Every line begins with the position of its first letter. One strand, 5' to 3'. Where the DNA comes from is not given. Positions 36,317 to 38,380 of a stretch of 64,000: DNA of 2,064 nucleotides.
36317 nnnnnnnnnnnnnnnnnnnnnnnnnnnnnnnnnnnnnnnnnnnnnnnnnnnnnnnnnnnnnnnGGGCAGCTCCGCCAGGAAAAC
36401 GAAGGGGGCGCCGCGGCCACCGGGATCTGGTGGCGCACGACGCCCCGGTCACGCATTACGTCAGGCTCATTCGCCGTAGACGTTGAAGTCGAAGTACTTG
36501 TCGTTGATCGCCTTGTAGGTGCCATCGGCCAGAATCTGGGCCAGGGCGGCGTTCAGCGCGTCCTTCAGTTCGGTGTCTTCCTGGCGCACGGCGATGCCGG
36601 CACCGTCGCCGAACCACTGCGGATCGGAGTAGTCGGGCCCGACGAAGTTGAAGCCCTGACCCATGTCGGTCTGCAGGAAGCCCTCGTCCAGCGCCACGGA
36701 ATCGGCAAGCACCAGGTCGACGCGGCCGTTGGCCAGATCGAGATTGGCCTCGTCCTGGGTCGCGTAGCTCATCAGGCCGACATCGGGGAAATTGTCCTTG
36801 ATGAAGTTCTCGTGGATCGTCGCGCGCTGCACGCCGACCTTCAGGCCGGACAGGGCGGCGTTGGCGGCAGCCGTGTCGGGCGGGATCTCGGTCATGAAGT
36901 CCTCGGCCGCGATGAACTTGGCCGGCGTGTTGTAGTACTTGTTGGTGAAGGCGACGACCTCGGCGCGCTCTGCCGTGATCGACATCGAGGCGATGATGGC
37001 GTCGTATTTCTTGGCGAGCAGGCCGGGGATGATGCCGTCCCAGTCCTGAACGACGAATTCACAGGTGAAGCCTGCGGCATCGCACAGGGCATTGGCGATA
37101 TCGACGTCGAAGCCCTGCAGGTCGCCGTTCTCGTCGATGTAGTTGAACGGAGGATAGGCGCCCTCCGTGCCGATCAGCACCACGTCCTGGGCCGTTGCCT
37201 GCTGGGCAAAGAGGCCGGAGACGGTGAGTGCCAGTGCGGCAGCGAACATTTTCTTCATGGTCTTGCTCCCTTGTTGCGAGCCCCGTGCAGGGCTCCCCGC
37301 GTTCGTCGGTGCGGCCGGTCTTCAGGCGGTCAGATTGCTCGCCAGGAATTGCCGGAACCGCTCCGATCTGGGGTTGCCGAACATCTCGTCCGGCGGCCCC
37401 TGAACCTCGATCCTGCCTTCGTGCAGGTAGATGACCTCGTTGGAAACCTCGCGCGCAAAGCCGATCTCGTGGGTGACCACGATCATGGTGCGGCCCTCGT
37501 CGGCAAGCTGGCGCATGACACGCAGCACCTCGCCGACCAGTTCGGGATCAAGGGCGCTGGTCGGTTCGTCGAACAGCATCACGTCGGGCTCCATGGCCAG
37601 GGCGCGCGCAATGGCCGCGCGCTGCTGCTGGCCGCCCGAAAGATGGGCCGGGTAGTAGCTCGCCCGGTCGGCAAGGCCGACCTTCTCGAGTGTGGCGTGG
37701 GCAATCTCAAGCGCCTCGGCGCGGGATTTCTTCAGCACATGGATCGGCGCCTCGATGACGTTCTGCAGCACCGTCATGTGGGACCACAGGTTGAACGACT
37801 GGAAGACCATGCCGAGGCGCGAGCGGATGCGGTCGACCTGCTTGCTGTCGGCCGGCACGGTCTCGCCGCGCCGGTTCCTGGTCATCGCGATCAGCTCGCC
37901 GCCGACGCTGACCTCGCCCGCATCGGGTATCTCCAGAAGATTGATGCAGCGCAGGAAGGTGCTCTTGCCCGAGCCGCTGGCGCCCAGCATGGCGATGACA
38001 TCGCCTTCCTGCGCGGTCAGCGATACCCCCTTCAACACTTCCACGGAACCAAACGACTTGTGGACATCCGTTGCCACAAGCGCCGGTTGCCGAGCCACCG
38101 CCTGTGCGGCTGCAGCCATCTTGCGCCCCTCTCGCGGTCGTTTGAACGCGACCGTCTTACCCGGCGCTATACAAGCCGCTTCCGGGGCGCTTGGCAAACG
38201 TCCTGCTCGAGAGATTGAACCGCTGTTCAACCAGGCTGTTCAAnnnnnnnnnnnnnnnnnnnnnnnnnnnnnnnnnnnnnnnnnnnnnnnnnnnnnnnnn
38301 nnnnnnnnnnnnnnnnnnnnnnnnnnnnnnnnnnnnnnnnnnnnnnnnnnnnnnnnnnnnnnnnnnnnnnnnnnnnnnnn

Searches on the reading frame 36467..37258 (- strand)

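Call 7: search_protein_families(library=pfam, proteins=[window:36467-37258:-], max_evalue=0.001)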
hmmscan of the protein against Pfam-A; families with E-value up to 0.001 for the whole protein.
window:36467-37258:- (263 aa): 2 families
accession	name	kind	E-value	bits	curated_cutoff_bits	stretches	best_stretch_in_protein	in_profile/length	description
PF00497.25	SBP_bac_3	-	5.2e-43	146.4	26.4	1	28-257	2-131/132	Bacterial extracellular solute-binding proteins, family 3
PF10613.14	Lig_chan-Glu_bd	-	5.8e-11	43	30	1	43-116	24-110/115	Ligated ion channel L-glutamate- and glycine-binding site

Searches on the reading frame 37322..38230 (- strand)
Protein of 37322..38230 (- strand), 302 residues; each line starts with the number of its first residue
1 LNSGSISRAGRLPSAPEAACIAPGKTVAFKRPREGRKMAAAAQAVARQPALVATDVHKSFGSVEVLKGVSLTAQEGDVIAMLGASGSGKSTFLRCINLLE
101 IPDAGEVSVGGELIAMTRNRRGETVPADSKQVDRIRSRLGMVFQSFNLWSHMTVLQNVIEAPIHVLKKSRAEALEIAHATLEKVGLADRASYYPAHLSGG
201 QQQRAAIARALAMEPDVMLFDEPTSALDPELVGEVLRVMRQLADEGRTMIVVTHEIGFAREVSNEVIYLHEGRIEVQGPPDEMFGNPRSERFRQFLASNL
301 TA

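Call 7: search_protein_families(library=pfam, proteins=[window:37322-38230:-], max_evalue=0.001)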
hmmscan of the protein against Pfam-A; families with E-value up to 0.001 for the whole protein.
window:37322-38230:- (302 aa): 3 families
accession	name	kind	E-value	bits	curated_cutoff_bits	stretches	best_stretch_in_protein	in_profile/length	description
PF00005.33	ABC_tran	-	8.1e-33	114.4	25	1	66-225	1-137/137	ABC transporter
PF13304.12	AAA_21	-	5.5e-13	50.1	27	1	188-255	229-299/304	AAA domain, putative AbiEii toxin, Type IV TA system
PF02463.25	SMC_N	-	4.8e-06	26.6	40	1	190-263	130-206/220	RecF/RecN/SMC N terminal domain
